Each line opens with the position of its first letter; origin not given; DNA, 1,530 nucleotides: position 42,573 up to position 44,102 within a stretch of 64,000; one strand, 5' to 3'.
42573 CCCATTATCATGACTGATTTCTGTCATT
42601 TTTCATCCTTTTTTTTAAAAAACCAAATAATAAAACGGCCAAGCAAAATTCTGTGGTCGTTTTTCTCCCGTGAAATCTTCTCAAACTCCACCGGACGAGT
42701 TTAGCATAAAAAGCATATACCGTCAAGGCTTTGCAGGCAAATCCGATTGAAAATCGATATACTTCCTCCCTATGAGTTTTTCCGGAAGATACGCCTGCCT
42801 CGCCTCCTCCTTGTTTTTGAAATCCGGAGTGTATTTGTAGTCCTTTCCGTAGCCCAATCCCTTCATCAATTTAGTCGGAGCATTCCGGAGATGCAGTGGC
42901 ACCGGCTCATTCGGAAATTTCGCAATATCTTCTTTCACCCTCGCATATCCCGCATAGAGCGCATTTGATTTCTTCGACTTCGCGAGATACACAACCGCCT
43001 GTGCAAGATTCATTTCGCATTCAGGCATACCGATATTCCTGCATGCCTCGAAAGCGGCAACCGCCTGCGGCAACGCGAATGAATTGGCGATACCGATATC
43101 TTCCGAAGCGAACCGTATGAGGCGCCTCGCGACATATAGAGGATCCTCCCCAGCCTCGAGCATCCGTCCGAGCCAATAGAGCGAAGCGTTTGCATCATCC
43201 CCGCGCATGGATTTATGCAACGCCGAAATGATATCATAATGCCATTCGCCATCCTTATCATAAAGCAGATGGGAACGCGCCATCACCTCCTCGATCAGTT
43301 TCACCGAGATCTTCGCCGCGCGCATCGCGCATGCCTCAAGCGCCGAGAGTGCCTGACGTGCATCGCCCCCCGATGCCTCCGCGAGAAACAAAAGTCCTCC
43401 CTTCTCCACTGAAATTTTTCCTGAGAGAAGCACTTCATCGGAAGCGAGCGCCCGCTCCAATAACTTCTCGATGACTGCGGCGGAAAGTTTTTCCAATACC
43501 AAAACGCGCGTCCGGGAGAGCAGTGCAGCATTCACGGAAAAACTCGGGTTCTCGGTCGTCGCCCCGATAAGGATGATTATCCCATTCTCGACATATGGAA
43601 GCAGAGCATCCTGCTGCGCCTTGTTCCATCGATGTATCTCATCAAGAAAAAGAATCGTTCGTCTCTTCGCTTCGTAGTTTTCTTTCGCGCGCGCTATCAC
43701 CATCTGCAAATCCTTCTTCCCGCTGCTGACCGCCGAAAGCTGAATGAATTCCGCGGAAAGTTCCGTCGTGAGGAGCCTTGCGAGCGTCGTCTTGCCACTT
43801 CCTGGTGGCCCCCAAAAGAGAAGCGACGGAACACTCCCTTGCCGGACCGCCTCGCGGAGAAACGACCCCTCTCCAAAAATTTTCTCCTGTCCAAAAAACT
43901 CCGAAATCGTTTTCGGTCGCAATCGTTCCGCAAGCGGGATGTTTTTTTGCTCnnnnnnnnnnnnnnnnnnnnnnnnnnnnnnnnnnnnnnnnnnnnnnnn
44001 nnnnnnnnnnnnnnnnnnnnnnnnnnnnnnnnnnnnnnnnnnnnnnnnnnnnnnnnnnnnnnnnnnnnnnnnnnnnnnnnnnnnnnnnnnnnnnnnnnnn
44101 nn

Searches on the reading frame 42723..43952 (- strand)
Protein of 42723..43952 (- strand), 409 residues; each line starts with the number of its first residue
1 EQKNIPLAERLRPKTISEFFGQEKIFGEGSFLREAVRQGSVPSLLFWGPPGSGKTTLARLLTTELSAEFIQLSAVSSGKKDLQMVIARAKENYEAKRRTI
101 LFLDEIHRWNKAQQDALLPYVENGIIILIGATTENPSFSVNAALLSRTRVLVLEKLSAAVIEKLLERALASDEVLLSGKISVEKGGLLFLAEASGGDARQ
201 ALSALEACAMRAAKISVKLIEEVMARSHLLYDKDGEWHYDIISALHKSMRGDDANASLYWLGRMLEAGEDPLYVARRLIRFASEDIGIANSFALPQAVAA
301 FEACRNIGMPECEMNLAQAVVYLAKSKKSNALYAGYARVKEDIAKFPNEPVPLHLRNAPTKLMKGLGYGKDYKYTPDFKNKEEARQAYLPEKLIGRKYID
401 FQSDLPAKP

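Call 10: search_protein_families(library=pfam, proteins=[window:42723-43952:-])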
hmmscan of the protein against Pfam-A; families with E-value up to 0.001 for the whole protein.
window:42723-43952:- (409 aa): 14 families
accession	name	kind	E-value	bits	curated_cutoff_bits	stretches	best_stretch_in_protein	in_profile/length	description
PF12002.13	MgsA_C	-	1.8e-56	191.1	27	1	251-401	1-150/167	MgsA AAA+ ATPase C terminal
PF16193.11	AAA_assoc_2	-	2.6e-22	79.3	34.3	1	179-250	4-81/81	AAA C-terminal domain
PF00004.35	AAA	-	1.3e-16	61.6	21.2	1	44-149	1-124/131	ATPase family associated with various cellular activities (AAA)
PF05496.18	RuvB_N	-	5.6e-16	59.1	27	1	11-134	1-122/159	Holliday junction DNA helicase RuvB P-loop domain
PF13191.12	AAA_16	-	1.9e-07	32.1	32.6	1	32-70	15-56/167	AAA ATPase domain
PF07728.20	AAA_5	-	2.9e-07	31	22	1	44-133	2-102/139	AAA domain (dynein-related subfamily)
PF01078.27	Mg_chelatase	-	7.6e-07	29.2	20.3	0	43-66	24-47/207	Magnesium chelatase, subunit ChlI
PF13173.12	AAA_14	-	4e-06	27.3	27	1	45-154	6-121/129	AAA domain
PF13401.12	AAA_22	-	1.1e-05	26.2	27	1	43-115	7-84/130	AAA domain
PF14532.12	Sigma54_activ_2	-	3e-05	24.7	25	1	35-123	16-95/138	Sigma-54 interaction domain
PF00158.32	Sigma54_activat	-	3.2e-05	24.1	20.2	0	94-147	90-140/168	Sigma-54 interaction domain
PF20720.3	nSTAND3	-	0.00015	22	27.2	1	44-89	20-64/155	Novel STAND NTPase 3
PF13671.12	AAA_33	-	0.00017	22.3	27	1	45-123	3-69/143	AAA domain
PF07724.20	AAA_2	-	0.00083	19.9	27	0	43-126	5-104/166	AAA domain (Cdc48 subfamily)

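Call 16: find_homologous_proteins(query=window:42723-43952:-, max_evalue=1e-60)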
Query window:42723-43952:- (409 aa): 8000 proteins with E <= 1e-60 among 8000 candidates; the best 120 are listed.
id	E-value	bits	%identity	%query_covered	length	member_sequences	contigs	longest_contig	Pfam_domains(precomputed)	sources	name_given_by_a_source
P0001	4.4e-226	768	87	98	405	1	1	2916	PF13173.13,PF00158.33,PF16193.12,PF00004.36,PF05496.19,PF14532.13,PF07728.21,PF12002.14,PF01078.28,PF20720.4,PF13191.13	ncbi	-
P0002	5.4e-226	768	86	98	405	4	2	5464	PF13173.13,PF00158.33,PF16193.12,PF00004.36,PF05496.19,PF14532.13,PF07728.21,PF12002.14,PF01078.28,PF13191.13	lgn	-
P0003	1.4e-225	767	86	98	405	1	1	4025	PF13173.13,PF00158.33,PF16193.12,PF07724.21,PF00004.36,PF05496.19,PF14532.13,PF07728.21,PF12002.14,PF01078.28,PF13191.13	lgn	-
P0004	2.8e-225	766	86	99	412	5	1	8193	PF13173.13,PF00158.33,PF16193.12,PF00004.36,PF05496.19,PF14532.13,PF07728.21,PF12002.14,PF01078.28,PF13191.13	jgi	jgi:putative ATPase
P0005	3.5e-225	765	86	97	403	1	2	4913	PF13173.13,PF16193.12,PF00004.36,PF05496.19,PF14532.13,PF07728.21,PF12002.14,PF01078.28,PF20720.4,PF13191.13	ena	-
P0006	5.3e-225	765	85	99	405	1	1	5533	PF13173.13,PF00158.33,PF16193.12,PF07724.21,PF00004.36,PF05496.19,PF14532.13,PF07728.21,PF12002.14,PF01078.28,PF13191.13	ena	-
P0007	5.3e-225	765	85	99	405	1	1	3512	PF13173.13,PF00158.33,PF16193.12,PF07724.21,PF00004.36,PF05496.19,PF14532.13,PF07728.21,PF12002.14,PF01078.28,PF13191.13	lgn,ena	-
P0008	4.6e-224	762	85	98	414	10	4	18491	PF13173.13,PF00158.33,PF16193.12,PF07724.21,PF00004.36,PF05496.19,PF07728.21,PF12002.14,PF01078.28,PF13191.13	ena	-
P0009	5.2e-224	761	86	98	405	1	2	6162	PF13173.13,PF16193.12,PF00004.36,PF05496.19,PF14532.13,PF07728.21,PF13191.13,PF00158.33,PF07724.21,PF12002.14,PF01078.28,PF20720.4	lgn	-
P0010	1.0e-222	757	85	98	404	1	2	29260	PF13173.13,PF00158.33,PF16193.12,PF13671.13,PF00004.36,PF05496.19,PF14532.13,PF07728.21,PF12002.14,PF01078.28,PF13191.13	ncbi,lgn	-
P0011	2.2e-222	756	83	99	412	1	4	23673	PF13173.13,PF00158.33,PF16193.12,PF07724.21,PF00004.36,PF05496.19,PF07728.21,PF12002.14,PF01078.28,PF20720.4,PF13191.13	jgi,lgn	jgi:putative ATPase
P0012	4.9e-222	755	85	98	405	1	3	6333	PF13173.13,PF00158.33,PF16193.12,PF00004.36,PF05496.19,PF14532.13,PF07728.21,PF12002.14,PF01078.28,PF20720.4,PF13191.13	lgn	-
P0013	4.8e-221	752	85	98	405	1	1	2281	PF13173.13,PF00158.33,PF16193.12,PF00004.36,PF05496.19,PF14532.13,PF07728.21,PF12002.14,PF01078.28,PF20720.4,PF13191.13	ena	-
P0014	1.7e-219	747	84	98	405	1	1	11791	PF13173.13,PF00158.33,PF16193.12,PF00004.36,PF05496.19,PF14532.13,PF07728.21,PF12002.14,PF01078.28,PF13191.13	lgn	-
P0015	2.0e-219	746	83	97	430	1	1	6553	PF13173.13,PF16193.12,PF00004.36,PF13401.13,PF05496.19,PF14532.13,PF07728.21,PF13191.13,PF00158.33,PF12002.14,PF01078.28,PF20720.4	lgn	-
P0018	2.7e-215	733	81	98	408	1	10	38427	PF13173.13,PF16193.12,PF00004.36,PF05496.19,PF07728.21,PF12002.14,PF01078.28,PF20720.4,PF13191.13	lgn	-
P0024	9.5e-209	711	81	97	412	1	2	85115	PF13173.13,PF00158.33,PF16193.12,PF00004.36,PF05496.19,PF14532.13,PF07728.21,PF12002.14,PF01078.28,PF13191.13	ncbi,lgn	-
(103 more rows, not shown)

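Call 17: find_encoding_contigs(protein=P0010, flank=10000, max_places=3)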
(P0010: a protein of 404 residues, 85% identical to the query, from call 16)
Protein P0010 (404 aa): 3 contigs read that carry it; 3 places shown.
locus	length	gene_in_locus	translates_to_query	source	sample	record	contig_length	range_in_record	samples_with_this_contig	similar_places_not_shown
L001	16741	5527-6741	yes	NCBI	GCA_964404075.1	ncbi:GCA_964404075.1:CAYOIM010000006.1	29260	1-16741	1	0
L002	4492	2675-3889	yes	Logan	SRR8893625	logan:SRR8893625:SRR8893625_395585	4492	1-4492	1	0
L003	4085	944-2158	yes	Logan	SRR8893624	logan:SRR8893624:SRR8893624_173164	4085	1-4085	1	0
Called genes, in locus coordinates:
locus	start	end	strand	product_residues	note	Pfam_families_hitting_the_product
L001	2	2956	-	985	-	?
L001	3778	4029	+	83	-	-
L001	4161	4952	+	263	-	PF03372:Exo_endo_phos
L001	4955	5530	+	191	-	PF01300:Sua5_yciO_yrdC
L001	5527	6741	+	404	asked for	PF05496:RuvB_N, PF13191:AAA_16 (faint), PF00158:Sigma54_activat (faint), PF00004:AAA, PF07728:AAA_5 (weak), PF13173:AAA_14 (weak), PF16193:AAA_assoc_2, PF12002:MgsA_C, +3 more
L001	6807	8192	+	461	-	PF00883:Peptidase_M17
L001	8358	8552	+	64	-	-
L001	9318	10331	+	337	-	PF01808:AICARFT_IMPCHas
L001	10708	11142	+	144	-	PF02381:MraZ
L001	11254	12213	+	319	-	PF01795:Methyltransf_5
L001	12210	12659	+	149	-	-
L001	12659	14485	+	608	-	PF03717:PBP_dimer, PF00905:Transpeptidase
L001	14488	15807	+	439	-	PF08245:Mur_ligase_M, PF02875:Mur_ligase_C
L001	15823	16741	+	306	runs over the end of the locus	PF03741:TerC, PF04332:DUF475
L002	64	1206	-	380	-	PF25919:BSH_CusB (faint), PF00364:Biotin_lipoyl (faint), PF25917:BSH_RND, PF25967:RND-MFP_C (weak), PF25989:YknX_C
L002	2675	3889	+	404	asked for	PF05496:RuvB_N, PF13191:AAA_16 (faint), PF00158:Sigma54_activat (faint), PF00004:AAA, PF07728:AAA_5 (weak), PF13173:AAA_14 (weak), PF16193:AAA_assoc_2, PF12002:MgsA_C, +3 more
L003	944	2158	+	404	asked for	PF05496:RuvB_N, PF13191:AAA_16 (faint), PF00158:Sigma54_activat (faint), PF00004:AAA, PF07728:AAA_5 (weak), PF13173:AAA_14 (weak), PF16193:AAA_assoc_2, PF12002:MgsA_C, +3 more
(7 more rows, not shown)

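Call 18: find_encoding_contigs(protein=P0024, flank=10000, max_places=3)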
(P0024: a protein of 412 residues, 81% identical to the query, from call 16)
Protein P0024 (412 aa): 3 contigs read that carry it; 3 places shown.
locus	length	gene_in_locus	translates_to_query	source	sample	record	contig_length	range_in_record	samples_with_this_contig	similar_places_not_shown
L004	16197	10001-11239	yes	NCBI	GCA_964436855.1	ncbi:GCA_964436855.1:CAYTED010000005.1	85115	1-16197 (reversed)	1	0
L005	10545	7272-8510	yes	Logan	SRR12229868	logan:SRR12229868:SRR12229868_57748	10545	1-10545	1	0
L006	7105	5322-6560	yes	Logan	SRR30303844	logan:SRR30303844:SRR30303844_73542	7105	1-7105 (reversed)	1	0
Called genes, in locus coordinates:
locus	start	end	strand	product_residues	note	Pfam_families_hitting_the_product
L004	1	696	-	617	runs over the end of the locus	PF13231:PMT_2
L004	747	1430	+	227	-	PF09335:VTT_dom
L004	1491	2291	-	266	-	PF00657:Lipase_GDSL (weak), PF13472:Lipase_GDSL_2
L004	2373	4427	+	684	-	PF04851:ResIII, PF13604:AAA_30 (faint), PF17757:UvrB_inter, PF27431:UvrB_3rd, PF00271:Helicase_C, PF12344:UvrB, PF02151:UVR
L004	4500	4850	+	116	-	-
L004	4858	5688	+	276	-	-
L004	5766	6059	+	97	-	PF01035:DNA_binding_1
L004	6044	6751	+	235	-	PF04794:YdjC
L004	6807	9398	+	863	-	PF00005:ABC_tran (faint), PF02463:SMC_N (faint), PF13191:AAA_16 (faint), PF13481:AAA_25 (faint), PF13555:AAA_29 (faint), PF20720:nSTAND3 (faint), PF13304:AAA_21 (faint), PF17760:UvrA_inter, +1 more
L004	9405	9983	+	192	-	PF01300:Sua5_yciO_yrdC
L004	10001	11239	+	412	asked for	PF05496:RuvB_N, PF00158:Sigma54_activat (faint), PF00004:AAA, PF07728:AAA_5 (weak), PF13173:AAA_14 (weak), PF14532:Sigma54_activ_2 (weak), PF16193:AAA_assoc_2, PF12002:MgsA_C, +2 more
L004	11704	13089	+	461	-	PF00883:Peptidase_M17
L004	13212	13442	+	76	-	-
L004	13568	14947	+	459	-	PF01637:ATPase_2, PF13173:AAA_14 (weak), PF03008:DUF234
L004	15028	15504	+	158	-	PF00578:AhpC-TSA, PF08534:Redoxin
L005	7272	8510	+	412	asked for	PF05496:RuvB_N, PF00158:Sigma54_activat (faint), PF00004:AAA, PF07728:AAA_5 (weak), PF13173:AAA_14 (weak), PF14532:Sigma54_activ_2 (weak), PF16193:AAA_assoc_2, PF12002:MgsA_C, +2 more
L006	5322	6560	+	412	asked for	PF05496:RuvB_N, PF00158:Sigma54_activat (faint), PF00004:AAA, PF07728:AAA_5 (weak), PF13173:AAA_14 (weak), PF14532:Sigma54_activ_2 (weak), PF16193:AAA_assoc_2, PF12002:MgsA_C, +2 more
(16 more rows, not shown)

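Call 19: find_encoding_contigs(protein=P0018, flank=10000, max_places=3)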
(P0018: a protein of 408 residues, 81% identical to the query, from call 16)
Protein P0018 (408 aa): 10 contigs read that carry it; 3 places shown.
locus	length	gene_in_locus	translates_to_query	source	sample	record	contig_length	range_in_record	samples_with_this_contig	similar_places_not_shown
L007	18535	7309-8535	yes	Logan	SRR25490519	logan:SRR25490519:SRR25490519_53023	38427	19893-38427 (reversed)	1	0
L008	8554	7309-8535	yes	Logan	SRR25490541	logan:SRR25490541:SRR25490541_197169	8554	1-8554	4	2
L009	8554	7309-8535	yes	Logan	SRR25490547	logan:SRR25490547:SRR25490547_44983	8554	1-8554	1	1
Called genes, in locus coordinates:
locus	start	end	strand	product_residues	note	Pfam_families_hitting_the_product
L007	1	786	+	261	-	?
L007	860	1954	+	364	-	PF11104:PilM_2, PF14450:FtsA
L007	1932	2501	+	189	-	-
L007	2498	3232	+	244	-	-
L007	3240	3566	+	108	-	-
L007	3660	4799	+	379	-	PF04055:Radical_SAM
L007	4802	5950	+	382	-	PF00919:UPF0004, PF04055:Radical_SAM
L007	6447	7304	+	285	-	PF03372:Exo_endo_phos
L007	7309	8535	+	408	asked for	PF05496:RuvB_N, PF13191:AAA_16 (faint), PF00004:AAA, PF01078:Mg_chelatase (faint), PF07728:AAA_5 (faint), PF13173:AAA_14 (weak), PF16193:AAA_assoc_2, PF12002:MgsA_C, +1 more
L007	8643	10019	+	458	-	PF00883:Peptidase_M17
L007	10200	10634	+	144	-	PF02381:MraZ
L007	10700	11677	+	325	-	PF01795:Methyltransf_5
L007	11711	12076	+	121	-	-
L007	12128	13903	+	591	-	PF03717:PBP_dimer, PF00905:Transpeptidase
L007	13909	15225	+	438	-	PF08245:Mur_ligase_M, PF02875:Mur_ligase_C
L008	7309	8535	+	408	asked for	PF05496:RuvB_N, PF13191:AAA_16 (faint), PF00004:AAA, PF01078:Mg_chelatase (faint), PF07728:AAA_5 (faint), PF13173:AAA_14 (weak), PF16193:AAA_assoc_2, PF12002:MgsA_C, +1 more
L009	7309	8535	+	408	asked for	PF05496:RuvB_N, PF13191:AAA_16 (faint), PF00004:AAA, PF01078:Mg_chelatase (faint), PF07728:AAA_5 (faint), PF13173:AAA_14 (weak), PF16193:AAA_assoc_2, PF12002:MgsA_C, +1 more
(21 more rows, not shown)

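Call 90: search_protein_families(library=pfam, proteins=[L124:1463-2542:+, L120:2049-2660:-], max_evalue=0.001)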
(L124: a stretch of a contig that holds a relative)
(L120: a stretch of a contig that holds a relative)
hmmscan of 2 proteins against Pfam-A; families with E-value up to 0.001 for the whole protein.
L124:1463-2542:+ (359 aa): 0 families

L120:2049-2660:- (203 aa): 4 families
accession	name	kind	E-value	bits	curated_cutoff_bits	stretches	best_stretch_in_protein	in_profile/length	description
PF13671.12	AAA_33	-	1.3e-09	38.9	27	1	18-148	1-122/143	AAA domain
PF07931.18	CPT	-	5.2e-06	26.8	22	1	18-144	3-128/172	Chloramphenicol phosphotransferase-like protein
PF13238.12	AAA_18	-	9e-05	23.4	29.4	1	19-106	1-84/128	AAA domain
PF01202.28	SKI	-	0.00041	20.9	22.1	0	27-49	3-25/159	Shikimate kinase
